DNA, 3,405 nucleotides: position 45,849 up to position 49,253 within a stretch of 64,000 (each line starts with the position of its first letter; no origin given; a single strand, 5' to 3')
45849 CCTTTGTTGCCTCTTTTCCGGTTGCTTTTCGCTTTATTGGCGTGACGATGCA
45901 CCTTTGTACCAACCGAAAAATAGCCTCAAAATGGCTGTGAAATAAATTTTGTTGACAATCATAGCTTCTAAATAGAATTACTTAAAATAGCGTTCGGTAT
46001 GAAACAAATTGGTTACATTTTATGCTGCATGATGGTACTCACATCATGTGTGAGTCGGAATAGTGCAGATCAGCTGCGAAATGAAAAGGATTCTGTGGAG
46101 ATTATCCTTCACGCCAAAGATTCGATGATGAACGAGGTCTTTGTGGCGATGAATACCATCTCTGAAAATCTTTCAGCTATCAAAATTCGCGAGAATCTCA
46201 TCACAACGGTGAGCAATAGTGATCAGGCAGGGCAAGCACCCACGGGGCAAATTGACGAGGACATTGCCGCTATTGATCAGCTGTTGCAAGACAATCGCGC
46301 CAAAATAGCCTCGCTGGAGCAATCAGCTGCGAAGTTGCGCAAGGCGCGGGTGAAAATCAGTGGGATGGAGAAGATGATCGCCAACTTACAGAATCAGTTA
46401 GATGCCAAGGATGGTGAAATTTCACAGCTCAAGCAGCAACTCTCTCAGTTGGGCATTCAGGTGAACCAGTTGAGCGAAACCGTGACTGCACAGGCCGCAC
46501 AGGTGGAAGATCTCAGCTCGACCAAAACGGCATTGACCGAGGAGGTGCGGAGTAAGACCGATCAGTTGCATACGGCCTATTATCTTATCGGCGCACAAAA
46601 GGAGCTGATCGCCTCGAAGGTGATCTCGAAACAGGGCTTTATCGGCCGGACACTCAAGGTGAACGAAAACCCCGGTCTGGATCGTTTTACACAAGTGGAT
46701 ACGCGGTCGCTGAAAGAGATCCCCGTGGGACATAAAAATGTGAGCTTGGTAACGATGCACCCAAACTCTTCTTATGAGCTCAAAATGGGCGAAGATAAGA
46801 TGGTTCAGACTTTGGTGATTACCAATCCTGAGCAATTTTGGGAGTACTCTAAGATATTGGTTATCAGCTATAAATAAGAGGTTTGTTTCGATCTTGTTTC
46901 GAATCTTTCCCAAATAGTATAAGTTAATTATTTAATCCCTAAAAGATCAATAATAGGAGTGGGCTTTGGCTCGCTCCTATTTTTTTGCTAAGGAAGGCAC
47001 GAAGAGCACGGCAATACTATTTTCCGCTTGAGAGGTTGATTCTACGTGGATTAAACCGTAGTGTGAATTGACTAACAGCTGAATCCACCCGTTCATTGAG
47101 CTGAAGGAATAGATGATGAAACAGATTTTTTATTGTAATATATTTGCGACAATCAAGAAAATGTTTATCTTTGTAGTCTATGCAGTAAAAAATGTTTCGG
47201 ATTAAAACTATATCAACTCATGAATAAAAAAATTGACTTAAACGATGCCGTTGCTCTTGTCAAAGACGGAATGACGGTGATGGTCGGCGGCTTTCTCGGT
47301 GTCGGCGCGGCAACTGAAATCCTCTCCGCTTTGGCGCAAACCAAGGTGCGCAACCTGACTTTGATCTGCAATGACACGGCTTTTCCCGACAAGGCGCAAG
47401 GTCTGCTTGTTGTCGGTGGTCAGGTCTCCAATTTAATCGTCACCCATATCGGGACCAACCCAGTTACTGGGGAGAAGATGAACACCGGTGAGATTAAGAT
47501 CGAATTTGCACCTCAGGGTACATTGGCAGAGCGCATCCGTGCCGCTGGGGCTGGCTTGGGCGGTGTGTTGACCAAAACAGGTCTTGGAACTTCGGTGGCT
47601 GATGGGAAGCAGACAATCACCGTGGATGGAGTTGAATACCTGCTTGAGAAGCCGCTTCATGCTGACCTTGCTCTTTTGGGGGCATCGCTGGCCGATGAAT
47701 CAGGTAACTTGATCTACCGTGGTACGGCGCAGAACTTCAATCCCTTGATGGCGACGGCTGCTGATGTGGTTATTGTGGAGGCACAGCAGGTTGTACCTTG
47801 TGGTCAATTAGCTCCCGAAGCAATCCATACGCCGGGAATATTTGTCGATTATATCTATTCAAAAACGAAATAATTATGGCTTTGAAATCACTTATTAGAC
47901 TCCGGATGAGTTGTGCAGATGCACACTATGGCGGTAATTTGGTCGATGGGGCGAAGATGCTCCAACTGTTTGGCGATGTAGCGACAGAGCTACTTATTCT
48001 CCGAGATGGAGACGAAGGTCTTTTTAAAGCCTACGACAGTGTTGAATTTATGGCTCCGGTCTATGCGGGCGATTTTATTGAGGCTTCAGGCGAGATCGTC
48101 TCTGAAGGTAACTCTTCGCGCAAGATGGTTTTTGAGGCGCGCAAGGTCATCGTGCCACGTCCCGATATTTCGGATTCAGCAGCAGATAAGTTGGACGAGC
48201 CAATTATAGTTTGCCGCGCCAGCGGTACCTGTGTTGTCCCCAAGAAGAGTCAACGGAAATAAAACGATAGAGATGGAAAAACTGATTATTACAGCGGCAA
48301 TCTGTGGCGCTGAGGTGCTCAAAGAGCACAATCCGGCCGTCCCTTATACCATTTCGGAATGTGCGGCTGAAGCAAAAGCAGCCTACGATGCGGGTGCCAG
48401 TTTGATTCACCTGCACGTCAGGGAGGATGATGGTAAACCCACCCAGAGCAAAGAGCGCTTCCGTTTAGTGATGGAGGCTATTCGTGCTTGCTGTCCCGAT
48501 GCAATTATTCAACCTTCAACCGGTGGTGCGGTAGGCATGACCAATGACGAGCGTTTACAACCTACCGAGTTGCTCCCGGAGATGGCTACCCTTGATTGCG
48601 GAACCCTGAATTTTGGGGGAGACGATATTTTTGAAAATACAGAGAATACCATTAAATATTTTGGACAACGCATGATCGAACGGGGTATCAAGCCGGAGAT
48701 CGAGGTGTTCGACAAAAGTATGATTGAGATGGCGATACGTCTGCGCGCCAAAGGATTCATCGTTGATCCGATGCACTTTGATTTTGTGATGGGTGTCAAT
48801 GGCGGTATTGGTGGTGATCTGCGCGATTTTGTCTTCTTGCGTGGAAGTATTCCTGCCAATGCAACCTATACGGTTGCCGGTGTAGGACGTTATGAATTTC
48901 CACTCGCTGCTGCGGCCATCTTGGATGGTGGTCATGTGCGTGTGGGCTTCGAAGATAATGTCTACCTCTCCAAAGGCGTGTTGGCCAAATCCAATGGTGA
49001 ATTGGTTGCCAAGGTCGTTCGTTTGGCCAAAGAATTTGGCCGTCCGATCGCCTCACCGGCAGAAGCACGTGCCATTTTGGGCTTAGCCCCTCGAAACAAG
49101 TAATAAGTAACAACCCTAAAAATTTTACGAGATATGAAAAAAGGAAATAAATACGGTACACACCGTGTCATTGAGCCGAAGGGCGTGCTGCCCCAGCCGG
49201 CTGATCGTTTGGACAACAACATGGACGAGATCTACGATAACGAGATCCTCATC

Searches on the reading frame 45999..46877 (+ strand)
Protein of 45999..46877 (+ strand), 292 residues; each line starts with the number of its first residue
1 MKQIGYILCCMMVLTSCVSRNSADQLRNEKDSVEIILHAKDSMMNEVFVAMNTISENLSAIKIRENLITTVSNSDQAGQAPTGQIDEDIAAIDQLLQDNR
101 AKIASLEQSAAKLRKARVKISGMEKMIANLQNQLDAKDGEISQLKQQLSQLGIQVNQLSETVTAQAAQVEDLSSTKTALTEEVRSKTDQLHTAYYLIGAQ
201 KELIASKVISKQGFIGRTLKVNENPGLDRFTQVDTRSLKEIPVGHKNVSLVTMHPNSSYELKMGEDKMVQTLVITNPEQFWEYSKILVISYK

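Call 7: search_protein_families(library=pfam, proteins=[window:45999-46877:+])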
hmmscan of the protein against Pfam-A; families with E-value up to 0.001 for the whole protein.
window:45999-46877:+ (292 aa): 7 families
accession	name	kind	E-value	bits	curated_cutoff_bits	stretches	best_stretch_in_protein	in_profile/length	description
PF13863.11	DUF4200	-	0.00022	22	29.7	1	84-151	42-106/119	Domain of unknown function (DUF4200)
PF12325.13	TMF_TATA_bd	-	0.00026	21.5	29.1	1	125-203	12-93/115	TATA element modulatory factor 1 TATA binding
PF15905.10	HMMR_N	-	0.00027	20.9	30.1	1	78-191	197-307/330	Hyaluronan mediated motility receptor N-terminal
PF11559.13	ADIP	-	0.0003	21.3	34.3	1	79-190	27-142/151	Afadin- and alpha -actinin-Binding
PF04859.17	DUF641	-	0.00035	21.3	27.6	1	104-159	70-125/127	Plant protein of unknown function (DUF641)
PF05622.17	HOOK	-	0.00056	19.2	35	1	37-190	241-390/514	HOOK protein coiled-coil region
PF08614.16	ATG16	-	0.001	19.8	33.7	0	104-191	57-147/200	Autophagy protein 16 (ATG16)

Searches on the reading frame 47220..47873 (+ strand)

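Call 7: search_protein_families(library=pfam, proteins=[window:47220-47873:+])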
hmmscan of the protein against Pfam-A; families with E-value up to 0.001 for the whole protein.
window:47220-47873:+ (217 aa): 2 families
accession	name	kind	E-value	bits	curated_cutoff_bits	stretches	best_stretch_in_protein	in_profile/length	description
PF01144.29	CoA_trans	-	8.4e-61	205.6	23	1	6-214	3-216/217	Coenzyme A transferase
PF02550.21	AcetylCoA_hydro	-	7.6e-05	23.2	24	0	5-44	10-49/198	Acetyl-CoA hydrolase/transferase N-terminal domain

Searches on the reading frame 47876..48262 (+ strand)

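Call 70: search_protein_families(library=ncbifam, proteins=[window:47876-48262:+])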
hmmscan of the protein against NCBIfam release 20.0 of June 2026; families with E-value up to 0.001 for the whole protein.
window:47876-48262:+ (128 aa): 2 families
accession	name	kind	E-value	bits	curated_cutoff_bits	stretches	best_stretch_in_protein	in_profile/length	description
NF052388.1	Lys_ferment_KAL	equivalog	4.4e-57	191.6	160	1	4-122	2-120/120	3-aminobutyryl-CoA ammonia lyase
NF052389.1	Lys_KAL_CLE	exception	1.3e-56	192.2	725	1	3-128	3-130/440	bifunctional 3-aminobutyryl-CoA ammonia lyase/3-keto-5-aminohexanoate cleavage enzyme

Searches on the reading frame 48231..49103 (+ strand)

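Call 7: search_protein_families(library=pfam, proteins=[window:48231-49103:+])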
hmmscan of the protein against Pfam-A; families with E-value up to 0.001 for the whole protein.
window:48231-49103:+ (290 aa): 1 family
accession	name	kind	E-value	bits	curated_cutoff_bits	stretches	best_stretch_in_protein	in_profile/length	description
PF05853.18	BKACE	-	1.2e-104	350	24.8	1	17-285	1-274/274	beta-keto acid cleavage enzyme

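Call 70: search_protein_families(library=ncbifam, proteins=[window:48273-49103:+])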
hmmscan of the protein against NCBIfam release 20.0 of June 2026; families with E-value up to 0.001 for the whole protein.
window:48273-49103:+ (276 aa): 4 families
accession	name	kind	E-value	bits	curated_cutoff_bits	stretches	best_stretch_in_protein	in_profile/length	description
NF052387.1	Lys_ferment_KCE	equivalog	2.8e-130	433.5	382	1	3-271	1-267/267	3-keto-5-aminohexanoate cleavage enzyme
NF052389.1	Lys_KAL_CLE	exception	7.3e-86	288.6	725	1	3-273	170-438/440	bifunctional 3-aminobutyryl-CoA ammonia lyase/3-keto-5-aminohexanoate cleavage enzyme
NF053568.1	3OXCoAcCUPNH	equivalog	3.9e-75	252.6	350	1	3-272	3-273/274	3-oxoadipate:acetyl-CoA acetyltransferase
NF053538.1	DixhxACActTsKce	equivalog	2.4e-60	204.2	430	2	117-272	144-303/310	3,5-dioxohexanoate:acetyl-CoA acetone transferase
